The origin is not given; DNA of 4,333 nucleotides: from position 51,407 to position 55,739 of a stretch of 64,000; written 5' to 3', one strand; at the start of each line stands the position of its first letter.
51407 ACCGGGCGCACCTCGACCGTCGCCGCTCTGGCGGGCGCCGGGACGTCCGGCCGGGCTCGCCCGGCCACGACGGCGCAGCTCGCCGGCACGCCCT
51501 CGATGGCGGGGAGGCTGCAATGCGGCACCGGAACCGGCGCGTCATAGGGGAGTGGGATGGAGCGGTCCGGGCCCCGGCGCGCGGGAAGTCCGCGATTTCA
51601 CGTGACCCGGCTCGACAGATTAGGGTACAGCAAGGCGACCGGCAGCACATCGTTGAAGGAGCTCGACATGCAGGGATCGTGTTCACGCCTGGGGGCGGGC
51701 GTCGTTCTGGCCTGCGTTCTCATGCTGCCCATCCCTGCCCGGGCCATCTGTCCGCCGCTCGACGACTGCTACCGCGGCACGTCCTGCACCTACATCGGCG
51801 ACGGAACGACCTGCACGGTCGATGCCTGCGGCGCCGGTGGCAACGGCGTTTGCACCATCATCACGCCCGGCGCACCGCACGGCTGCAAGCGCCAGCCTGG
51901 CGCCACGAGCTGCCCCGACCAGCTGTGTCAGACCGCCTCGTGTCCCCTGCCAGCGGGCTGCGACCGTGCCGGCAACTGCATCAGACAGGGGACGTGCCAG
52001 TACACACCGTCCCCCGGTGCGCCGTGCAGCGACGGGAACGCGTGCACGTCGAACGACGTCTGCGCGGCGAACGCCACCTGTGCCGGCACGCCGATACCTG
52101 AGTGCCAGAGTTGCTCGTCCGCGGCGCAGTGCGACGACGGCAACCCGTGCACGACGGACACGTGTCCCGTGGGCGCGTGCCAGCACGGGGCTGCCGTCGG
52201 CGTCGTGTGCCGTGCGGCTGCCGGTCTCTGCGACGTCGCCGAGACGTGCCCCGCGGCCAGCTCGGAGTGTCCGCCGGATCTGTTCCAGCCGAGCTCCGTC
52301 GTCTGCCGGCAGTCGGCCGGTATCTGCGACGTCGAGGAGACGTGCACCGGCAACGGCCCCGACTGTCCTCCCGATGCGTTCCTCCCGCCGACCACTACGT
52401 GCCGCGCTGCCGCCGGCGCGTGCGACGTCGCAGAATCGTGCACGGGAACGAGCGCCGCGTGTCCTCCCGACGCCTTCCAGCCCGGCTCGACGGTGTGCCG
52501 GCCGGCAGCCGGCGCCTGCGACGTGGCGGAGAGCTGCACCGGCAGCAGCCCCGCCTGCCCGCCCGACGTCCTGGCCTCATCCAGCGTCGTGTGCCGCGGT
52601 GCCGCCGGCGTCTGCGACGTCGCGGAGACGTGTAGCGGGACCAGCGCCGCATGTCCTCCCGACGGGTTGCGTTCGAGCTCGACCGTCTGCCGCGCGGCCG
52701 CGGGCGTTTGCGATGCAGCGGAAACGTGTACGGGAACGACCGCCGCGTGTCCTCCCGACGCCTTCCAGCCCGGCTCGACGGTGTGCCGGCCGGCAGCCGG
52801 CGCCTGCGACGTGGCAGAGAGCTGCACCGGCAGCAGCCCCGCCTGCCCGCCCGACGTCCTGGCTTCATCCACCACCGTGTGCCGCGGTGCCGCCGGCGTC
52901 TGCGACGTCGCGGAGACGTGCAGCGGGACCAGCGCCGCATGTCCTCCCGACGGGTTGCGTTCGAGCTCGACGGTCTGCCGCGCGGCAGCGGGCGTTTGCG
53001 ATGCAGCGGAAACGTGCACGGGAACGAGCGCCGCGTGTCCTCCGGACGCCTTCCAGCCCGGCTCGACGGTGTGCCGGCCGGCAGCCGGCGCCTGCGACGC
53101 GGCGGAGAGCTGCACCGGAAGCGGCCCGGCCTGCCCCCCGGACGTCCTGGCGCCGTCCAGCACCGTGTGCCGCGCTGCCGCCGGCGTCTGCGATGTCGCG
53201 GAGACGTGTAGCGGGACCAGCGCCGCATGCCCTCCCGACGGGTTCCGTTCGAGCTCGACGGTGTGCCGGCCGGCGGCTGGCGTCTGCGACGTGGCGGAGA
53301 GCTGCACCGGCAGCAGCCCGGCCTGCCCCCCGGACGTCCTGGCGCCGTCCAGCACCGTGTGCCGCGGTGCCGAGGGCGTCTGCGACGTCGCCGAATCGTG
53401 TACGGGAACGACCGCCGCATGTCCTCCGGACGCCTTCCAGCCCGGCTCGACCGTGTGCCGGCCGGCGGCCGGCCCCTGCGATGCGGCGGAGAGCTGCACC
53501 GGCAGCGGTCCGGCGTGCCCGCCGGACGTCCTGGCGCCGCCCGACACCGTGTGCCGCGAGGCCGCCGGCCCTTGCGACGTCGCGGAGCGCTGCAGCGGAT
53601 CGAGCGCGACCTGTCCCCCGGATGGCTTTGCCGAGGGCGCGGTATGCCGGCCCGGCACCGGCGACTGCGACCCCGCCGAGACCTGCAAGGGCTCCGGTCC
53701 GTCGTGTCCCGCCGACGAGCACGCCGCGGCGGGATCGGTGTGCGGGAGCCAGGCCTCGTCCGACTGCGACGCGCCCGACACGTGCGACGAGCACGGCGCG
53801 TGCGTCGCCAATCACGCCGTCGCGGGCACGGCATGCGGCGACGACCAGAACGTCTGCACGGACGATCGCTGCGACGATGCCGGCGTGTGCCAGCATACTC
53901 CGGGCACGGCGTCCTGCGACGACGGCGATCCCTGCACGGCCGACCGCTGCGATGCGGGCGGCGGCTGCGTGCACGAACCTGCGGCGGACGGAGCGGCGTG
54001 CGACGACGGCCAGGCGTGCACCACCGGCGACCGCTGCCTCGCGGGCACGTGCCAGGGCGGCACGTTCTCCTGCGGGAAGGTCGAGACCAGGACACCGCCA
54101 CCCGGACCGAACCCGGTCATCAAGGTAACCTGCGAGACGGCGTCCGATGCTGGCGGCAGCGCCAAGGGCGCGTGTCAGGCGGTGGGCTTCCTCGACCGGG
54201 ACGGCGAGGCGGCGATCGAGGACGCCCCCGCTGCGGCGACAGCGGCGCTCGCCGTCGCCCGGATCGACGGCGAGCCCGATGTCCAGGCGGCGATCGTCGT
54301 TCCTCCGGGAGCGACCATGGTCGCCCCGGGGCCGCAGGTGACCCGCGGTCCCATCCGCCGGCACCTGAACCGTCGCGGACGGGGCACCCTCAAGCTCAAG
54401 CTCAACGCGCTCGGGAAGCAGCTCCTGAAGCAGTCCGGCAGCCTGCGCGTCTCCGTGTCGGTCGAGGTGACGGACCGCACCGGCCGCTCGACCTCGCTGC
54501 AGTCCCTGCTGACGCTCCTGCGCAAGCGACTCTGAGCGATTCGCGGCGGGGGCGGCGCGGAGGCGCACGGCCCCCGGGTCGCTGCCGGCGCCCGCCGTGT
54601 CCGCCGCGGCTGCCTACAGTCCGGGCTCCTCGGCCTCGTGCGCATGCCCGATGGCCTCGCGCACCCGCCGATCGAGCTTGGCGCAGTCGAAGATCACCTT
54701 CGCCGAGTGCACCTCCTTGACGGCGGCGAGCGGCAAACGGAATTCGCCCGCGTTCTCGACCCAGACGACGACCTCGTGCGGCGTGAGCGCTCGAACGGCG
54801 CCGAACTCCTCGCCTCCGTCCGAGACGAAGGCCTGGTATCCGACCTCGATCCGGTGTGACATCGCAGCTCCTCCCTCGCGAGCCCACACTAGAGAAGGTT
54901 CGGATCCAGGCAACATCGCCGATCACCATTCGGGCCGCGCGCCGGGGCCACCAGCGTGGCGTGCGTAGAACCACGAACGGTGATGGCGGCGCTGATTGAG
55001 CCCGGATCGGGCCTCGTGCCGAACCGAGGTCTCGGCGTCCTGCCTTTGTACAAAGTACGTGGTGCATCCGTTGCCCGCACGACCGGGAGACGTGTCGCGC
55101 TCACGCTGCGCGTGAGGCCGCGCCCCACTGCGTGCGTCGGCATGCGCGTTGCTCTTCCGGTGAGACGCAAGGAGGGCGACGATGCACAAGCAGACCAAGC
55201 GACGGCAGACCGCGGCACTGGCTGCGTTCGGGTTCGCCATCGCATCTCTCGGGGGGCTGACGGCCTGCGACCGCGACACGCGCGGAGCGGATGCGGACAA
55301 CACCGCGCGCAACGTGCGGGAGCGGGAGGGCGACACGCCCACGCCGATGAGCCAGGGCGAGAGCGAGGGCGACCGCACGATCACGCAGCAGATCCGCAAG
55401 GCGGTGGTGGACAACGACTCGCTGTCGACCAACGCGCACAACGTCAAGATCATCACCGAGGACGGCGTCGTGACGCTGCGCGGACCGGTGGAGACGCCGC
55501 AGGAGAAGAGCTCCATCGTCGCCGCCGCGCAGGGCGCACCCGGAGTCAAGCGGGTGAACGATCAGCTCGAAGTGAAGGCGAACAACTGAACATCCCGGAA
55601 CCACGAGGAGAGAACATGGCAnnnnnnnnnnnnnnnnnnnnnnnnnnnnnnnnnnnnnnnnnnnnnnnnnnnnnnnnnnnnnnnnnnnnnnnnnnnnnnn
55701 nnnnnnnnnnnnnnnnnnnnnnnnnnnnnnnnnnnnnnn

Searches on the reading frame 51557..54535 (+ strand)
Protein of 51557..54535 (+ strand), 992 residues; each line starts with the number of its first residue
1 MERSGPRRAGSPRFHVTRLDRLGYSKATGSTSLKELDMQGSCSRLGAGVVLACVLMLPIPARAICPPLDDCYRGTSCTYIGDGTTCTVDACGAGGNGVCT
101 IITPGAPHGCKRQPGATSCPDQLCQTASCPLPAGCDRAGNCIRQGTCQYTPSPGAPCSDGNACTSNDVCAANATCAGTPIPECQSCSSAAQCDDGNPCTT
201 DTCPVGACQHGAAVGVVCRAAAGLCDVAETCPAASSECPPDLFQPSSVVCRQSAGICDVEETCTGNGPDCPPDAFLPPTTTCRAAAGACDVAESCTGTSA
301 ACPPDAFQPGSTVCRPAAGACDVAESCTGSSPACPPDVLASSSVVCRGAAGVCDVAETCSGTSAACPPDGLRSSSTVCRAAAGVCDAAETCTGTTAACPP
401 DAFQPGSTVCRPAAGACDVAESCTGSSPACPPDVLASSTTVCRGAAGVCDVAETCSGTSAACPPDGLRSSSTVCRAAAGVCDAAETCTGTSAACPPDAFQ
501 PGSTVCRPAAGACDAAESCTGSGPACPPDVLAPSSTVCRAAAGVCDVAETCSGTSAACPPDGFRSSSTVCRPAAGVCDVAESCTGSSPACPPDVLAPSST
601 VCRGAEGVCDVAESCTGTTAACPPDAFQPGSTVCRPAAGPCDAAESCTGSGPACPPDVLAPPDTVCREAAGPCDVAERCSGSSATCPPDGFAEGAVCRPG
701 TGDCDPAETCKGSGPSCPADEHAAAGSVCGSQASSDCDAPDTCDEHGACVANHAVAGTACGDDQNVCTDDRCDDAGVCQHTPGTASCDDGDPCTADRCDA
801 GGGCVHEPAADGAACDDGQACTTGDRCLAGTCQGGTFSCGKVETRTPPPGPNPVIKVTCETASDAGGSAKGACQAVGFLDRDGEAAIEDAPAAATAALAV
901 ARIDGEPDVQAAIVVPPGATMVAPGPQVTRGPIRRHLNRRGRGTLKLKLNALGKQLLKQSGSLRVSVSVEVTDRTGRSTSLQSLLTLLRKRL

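Call 47: search_protein_families(library=pfam, proteins=[window:51557-54535:+], max_evalue=0.001)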
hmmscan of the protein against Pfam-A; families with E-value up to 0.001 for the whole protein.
window:51557-54535:+ (992 aa): 2 families
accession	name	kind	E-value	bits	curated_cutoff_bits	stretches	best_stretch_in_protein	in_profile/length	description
PF00200.28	Disintegrin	-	1.2e-84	279.5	35.1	14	532-561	46-75/75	Disintegrin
PF00526.23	Dicty_CTDC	-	5e-08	33.1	27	1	786-808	1-23/24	Dictyostelium (slime mold) repeat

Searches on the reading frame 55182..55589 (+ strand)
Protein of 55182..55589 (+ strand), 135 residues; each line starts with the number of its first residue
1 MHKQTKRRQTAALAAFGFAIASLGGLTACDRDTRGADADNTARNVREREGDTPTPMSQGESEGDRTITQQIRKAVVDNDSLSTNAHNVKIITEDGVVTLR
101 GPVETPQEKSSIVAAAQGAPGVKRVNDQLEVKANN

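Call 47: search_protein_families(library=pfam, proteins=[window:55182-55589:+], max_evalue=0.001)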
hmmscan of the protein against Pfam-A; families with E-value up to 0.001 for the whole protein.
window:55182-55589:+ (135 aa): 1 family
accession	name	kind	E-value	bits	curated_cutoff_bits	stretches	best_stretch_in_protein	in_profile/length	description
PF04972.22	BON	-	1.7e-16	60.7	27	1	64-132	2-68/69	BON domain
